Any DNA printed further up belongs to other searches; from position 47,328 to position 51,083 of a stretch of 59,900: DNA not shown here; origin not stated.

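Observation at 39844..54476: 14.6-kb LacI-headed operon: pseudopilin-like gene, two phosphoesterases, two giant secreted unknowns, an amidohydrolase-like protein and a GH42-like enzyme - candidate phospho-glycan utilisation system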

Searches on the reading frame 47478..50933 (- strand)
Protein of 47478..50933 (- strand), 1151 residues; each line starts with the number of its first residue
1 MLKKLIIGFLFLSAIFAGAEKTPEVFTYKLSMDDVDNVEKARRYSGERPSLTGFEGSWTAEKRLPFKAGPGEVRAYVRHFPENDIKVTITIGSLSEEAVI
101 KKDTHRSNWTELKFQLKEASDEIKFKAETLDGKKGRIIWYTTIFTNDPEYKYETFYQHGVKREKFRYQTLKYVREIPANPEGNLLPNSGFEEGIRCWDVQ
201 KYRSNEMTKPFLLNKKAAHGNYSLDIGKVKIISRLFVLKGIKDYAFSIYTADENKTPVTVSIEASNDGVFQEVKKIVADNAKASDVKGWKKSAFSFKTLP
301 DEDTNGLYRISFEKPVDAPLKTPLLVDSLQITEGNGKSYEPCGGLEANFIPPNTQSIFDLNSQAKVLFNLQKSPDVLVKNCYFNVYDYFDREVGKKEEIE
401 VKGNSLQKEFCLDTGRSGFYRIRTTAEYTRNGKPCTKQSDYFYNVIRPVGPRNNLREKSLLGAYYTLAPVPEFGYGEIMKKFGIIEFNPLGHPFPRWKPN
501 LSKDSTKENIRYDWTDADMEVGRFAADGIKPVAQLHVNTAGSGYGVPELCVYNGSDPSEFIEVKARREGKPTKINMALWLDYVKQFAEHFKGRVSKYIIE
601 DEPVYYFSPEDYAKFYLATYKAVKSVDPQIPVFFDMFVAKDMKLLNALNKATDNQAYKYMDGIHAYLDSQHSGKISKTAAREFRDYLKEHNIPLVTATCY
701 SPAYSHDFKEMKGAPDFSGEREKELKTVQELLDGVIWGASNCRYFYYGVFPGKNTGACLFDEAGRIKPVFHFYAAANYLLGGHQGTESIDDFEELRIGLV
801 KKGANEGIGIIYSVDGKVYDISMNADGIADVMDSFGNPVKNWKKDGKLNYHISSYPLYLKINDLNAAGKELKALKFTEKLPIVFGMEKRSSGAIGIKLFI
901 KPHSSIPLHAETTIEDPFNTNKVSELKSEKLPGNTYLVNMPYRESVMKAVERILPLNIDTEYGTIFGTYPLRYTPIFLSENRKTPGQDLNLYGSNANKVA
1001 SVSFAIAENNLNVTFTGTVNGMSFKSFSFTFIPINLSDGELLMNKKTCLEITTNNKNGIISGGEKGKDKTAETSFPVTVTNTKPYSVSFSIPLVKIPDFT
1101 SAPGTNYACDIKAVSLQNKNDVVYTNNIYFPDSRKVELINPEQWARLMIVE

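Call 3: search_protein_families(library=pfam, proteins=[window:47478-50933:-], max_evalue=0.01)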
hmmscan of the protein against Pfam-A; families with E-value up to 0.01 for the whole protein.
window:47478-50933:- (1151 aa): 1 family
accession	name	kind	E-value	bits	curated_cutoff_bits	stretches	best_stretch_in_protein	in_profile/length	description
PF02018.23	CBM_4_9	-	0.00082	20.2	25.9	0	183-305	2-124/136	Carbohydrate binding domain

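Call 4: search_protein_families(library=ncbifam, proteins=[window:47478-50933:-], max_evalue=0.01)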
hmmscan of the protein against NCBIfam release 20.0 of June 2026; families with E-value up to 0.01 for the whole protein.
window:47478-50933:- (1151 aa): 0 families

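Call 8: search_solved_structures(query=window:47478-50933:-, max_evalue=1, show_alignments=2)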
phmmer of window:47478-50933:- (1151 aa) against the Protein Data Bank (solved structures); distinct sequences matched with E-value up to 1: 0.

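Call 11: find_homologous_proteins(query=window:47478-50933:-)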
Query window:47478-50933:- (1151 aa): 16 proteins with E <= 0.001 among 6917 candidates.
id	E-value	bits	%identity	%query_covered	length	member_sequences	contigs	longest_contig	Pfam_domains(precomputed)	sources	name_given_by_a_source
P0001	0.0e+0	2667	100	100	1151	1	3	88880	-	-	-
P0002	0.0e+0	1536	59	100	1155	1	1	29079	-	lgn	-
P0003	2.2e-289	981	42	100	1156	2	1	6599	-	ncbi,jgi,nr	ncbi:MAG: hypothetical protein PF503_03310 [Desulfobacula sp.]|jgi:hypothetical protein|nr:hypotheti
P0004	5.6e-289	980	43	100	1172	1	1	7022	-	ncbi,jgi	-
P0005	5.0e-284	963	47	84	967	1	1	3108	-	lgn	-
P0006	2.4e-280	951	47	84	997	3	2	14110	-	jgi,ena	jgi:hypothetical protein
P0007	1.5e-277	942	40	98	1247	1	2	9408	-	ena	-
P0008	9.1e-276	936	46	84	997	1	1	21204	-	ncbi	-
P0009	7.2e-272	923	46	84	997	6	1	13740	-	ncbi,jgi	jgi:hypothetical protein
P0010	8.9e-240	817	40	83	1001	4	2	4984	-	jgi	-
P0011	1.5e-221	756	41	84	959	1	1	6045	PF02018.24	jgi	-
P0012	1.1e-218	747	41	83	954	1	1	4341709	-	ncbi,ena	-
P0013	2.7e-217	742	41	84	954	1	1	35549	PF02018.24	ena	-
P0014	2.2e-179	617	38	84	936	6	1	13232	PF02018.24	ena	-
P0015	4.7e-153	530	35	80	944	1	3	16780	PF02018.24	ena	-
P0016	4.0e-152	527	33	84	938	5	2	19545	PF02018.24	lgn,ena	-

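Call 15: find_encoding_contigs(protein=P0012, flank=10000, max_places=2)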
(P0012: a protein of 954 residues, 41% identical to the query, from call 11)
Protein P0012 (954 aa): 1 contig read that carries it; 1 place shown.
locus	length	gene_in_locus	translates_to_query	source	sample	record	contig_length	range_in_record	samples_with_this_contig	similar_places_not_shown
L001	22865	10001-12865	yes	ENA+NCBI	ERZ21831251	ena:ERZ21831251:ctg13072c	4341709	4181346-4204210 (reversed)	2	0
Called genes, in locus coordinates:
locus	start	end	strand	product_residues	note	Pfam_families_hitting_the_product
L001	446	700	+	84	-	-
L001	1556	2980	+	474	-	PF00392:GntR, PF01547:SBP_bac_1 (weak), PF13416:SBP_bac_8 (weak)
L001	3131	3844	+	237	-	-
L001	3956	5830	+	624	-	-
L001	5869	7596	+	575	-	-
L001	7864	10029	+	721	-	PF02449:Glyco_hydro_42 (weak)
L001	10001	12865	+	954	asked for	-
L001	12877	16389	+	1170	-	PF06452:CBM9_1 (weak)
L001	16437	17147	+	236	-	-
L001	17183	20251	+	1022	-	PF07953:Toxin_R_bind_N (faint), PF00354:Pentaxin (faint), PF13385:Laminin_G_3, PF14099:Polysacc_lyase (faint), PF00054:Laminin_G_1 (faint), PF02210:Laminin_G_2 (faint), PF13385:Laminin_G_3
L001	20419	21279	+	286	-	PF00149:Metallophos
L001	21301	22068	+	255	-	PF02811:PHP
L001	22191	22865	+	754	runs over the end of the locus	PF17678:Glyco_hydro_92N, PF07971:Glyco_hydro_92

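Call 16: find_encoding_contigs(protein=P0002, flank=10000, max_places=2)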
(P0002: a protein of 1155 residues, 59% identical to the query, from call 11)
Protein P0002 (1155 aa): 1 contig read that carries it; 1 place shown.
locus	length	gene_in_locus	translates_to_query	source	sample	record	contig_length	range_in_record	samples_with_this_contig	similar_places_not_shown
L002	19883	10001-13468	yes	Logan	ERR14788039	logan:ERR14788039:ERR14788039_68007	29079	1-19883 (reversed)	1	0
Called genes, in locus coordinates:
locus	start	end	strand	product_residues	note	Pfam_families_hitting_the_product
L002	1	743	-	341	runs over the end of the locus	PF00356:LacI, PF13377:Peripla_BP_3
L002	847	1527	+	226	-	-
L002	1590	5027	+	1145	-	-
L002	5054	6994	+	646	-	PF06452:CBM9_1 (weak)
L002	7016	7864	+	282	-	PF00701:DHDPS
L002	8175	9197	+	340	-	PF00356:LacI, PF00532:Peripla_BP_1, PF13377:Peripla_BP_3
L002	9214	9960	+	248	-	-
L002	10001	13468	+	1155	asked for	-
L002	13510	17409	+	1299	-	-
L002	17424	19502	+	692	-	PF02449:Glyco_hydro_42, PF08532:Glyco_hydro_42M (weak)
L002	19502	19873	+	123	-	-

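Call 18: find_encoding_contigs(protein=P0013, flank=10000, max_places=2)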
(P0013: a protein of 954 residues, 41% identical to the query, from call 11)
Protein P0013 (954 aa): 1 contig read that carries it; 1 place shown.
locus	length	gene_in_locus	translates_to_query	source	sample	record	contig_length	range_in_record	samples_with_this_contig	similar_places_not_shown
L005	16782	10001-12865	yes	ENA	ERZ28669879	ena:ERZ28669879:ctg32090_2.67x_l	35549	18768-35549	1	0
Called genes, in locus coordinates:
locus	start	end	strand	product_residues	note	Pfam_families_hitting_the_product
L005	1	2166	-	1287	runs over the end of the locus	PF06452:CBM9_1 (faint), PF13360:PQQ_2 (weak)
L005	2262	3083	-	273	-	PF07596:SBP_bac_10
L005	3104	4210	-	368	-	PF00356:LacI, PF00532:Peripla_BP_1, PF13377:Peripla_BP_3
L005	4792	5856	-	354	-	PF01548:DEDD_Tnp_IS110, PF02371:Transposase_20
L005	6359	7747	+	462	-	PF00392:GntR, PF01547:SBP_bac_1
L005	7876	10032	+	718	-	PF02449:Glyco_hydro_42 (weak)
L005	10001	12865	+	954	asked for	PF02018:CBM_4_9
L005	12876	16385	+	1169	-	-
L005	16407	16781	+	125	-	?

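Call 33: predict_structure(alignment_id=A1)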
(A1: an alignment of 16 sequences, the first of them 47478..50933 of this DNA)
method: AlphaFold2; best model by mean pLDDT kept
length: 1151 residues; sequences in the alignment: 16
mean_pLDDT: 81.6   pTM: 0.78
mean pLDDT of the five models: 81.6, 79.5, 79.4, 76.7, 66.5
residues with pLDDT >= 90: 295; 70-90: 667; 50-70: 162; < 50: 27
segments of 3 or more residues with pLDDT < 50: 14-22, 203-207, 1065-1069
pLDDT, mean of each block of 10 residues (from residue 1): 54 45 73 85 73 87 84 89 90 92 70 90 91 84 89 68 70 78 82 69 51 84 84 85 93 89 83 88 89 91 85 74 87 82 84 76 87 90 89 87 86 91 90 86 85 73 68 66 78 77 88 87 80 83 78 84 74 90 94 89 88 95 95 86 92 94 76 58 82 70 67 70 81 76 61 65 75 88 82 86 91 89 90 92 89 92 92 85 88 88 82 81 85 89 84 84 82 82 63 67 85 79 81 91 90 85 54 81 82 87 92 77 77 65 89 78
secondary structure, 60 per line:
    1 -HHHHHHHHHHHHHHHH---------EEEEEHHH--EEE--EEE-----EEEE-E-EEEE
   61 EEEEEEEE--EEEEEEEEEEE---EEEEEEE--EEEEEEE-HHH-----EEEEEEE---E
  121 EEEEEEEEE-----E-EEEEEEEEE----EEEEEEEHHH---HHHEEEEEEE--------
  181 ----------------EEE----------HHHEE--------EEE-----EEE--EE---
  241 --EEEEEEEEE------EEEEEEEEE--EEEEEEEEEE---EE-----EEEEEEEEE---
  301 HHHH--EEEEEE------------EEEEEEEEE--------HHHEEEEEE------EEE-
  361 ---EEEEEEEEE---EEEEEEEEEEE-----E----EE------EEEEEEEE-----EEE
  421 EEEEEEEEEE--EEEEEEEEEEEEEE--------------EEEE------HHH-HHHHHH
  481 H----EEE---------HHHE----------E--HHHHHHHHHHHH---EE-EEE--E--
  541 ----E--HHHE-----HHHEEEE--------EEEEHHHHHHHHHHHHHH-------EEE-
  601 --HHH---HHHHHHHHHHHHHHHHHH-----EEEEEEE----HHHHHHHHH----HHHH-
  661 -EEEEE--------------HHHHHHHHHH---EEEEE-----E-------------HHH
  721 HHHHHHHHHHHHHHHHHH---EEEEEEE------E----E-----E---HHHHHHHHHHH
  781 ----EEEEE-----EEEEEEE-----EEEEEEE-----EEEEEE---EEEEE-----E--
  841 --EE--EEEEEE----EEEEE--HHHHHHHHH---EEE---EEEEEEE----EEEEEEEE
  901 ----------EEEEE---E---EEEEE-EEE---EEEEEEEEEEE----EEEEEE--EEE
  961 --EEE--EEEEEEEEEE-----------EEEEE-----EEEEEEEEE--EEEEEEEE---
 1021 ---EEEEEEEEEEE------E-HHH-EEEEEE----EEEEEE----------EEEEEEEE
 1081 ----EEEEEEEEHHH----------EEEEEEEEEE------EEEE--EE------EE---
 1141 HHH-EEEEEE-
elements in order (helices of 4 or more, strands of 3 or more residues): H2-17 E27-31 E37-39 E42-44 E50-53 E57-68 E71-81 E85-91 E94-100 E110-116 E120-129 E137-145 E150-156 E166-172 E197-199 E223-225 E231-233 E243-251 E258-266 E269-278 E289-297 H301-304 E307-312 E325-333 E345-350 E357-359 E364-372 E376-386 E405-412 E418-430 E433-446 E461-464 H475-481 E486-488 H515-526 E533-535 E560-563 E572-575 H576-589 E597-599 H609-626 E632-638 H643-651 H656-659 E662-666 H681-690 E694-698 H718-738 E742-748 H770-780 E785-789 E795-801 E807-813 E819-824 E828-832 E847-852 E857-861 H864-872 E876-878 E882-888 E893-900 E911-915 E923-927 E929-931 E935-945 E950-955 E958-960 E963-965 E968-977 E989-993 E999-1007 E1010-1017 E1024-1034 E1047-1052 E1057-1062 E1073-1080 E1085-1092 E1106-1115 E1122-1125 E1145-1150

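Call 36: fold_search(model_id=the predicted structure, library=pdb)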
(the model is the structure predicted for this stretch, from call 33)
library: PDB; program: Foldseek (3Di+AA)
matches with E <= 10: 1733; with E <= 0.001: 471
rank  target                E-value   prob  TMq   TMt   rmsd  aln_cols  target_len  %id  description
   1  8q2h                  1.4e-19  1.00  0.18  0.17  24.6      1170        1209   11  beta-galactosidase from Bacillus circulans (released 2024-10-16)
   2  6d50_A                2.7e-16  1.00  0.17  0.22  24.1      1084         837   11  Bacteroides uniforms beta-glucuronidase 2 bound to D-glucaro-1,5-lactone (released 2018-10-17)
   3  7cwd                  8.2e-16  1.00  0.18  0.25  22.8       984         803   10  Crystal structure of beta-galactosidase II from Bacillus circulans in complex with beta-D-galactopyranosyl disaccharide (released 2020-12-09)
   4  4ypj_A                1.2e-15  1.00  0.17  0.23  22.5       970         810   10  X-ray Structure of The Mutant of Glycoside Hydrolase (released 2015-04-29)
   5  6d7j_C                1.7e-15  1.00  0.17  0.23  23.4       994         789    9  The Crystal Structure of Parabacteroides merdae Beta-Glucuronidase (GUS) with Glycerol in Active-Site (released 2019-05-01)
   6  6dxu_B                1.9e-15  1.00  0.17  0.22  22.0       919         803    8  Crystal Structure of Parabacteroides merdae Beta-Glucuronidase (GUS) (released 2019-02-27)
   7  5jvk_A                2.5e-15  1.00  0.32  0.66   6.3       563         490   13  Structural insights into a family 39 glycoside hydrolase from the gut symbiont Bacteroides cellulosilyticus WH2. (released 2016-12-07)
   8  3fn9_C                5.7e-15  1.00  0.17  0.28  22.9       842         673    9  Crystal structure of putative beta-galactosidase from bacteroides fragilis (released 2009-01-13)
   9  6mvg_A                7.5e-15  1.00  0.17  0.28  22.2       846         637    9  Crystal structure of FMN-binding beta-glucuronidase from Ruminococcus gnavus (released 2019-01-30)
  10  6d1p_B                7.9e-15  1.00  0.17  0.23  23.5      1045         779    9  Apo structure of Bacteroides uniformis beta-glucuronidase 3 (released 2018-10-17)
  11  3fn9_D                4.3e-14  1.00  0.17  0.26  22.8       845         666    9  Crystal structure of putative beta-galactosidase from bacteroides fragilis (released 2009-01-13)
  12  3fn9_A                5.3e-14  1.00  0.17  0.27  22.5       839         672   10  Crystal structure of putative beta-galactosidase from bacteroides fragilis (released 2009-01-13)
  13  6mvf_A                5.6e-14  1.00  0.17  0.29  22.3       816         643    9  Crystal structure of FMN-binding beta-glucuronidase from Facaelibacterium prausnitzii L2-6 (released 2019-01-30)
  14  6mvh_A                9.4e-14  1.00  0.17  0.28  22.0       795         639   10  Crystal structure of FMN-binding beta-glucuronidase from Roseburia hominis (released 2019-01-30)
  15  6d1p_A                1.3e-13  1.00  0.17  0.23  23.2      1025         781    9  Apo structure of Bacteroides uniformis beta-glucuronidase 3 (released 2018-10-17)
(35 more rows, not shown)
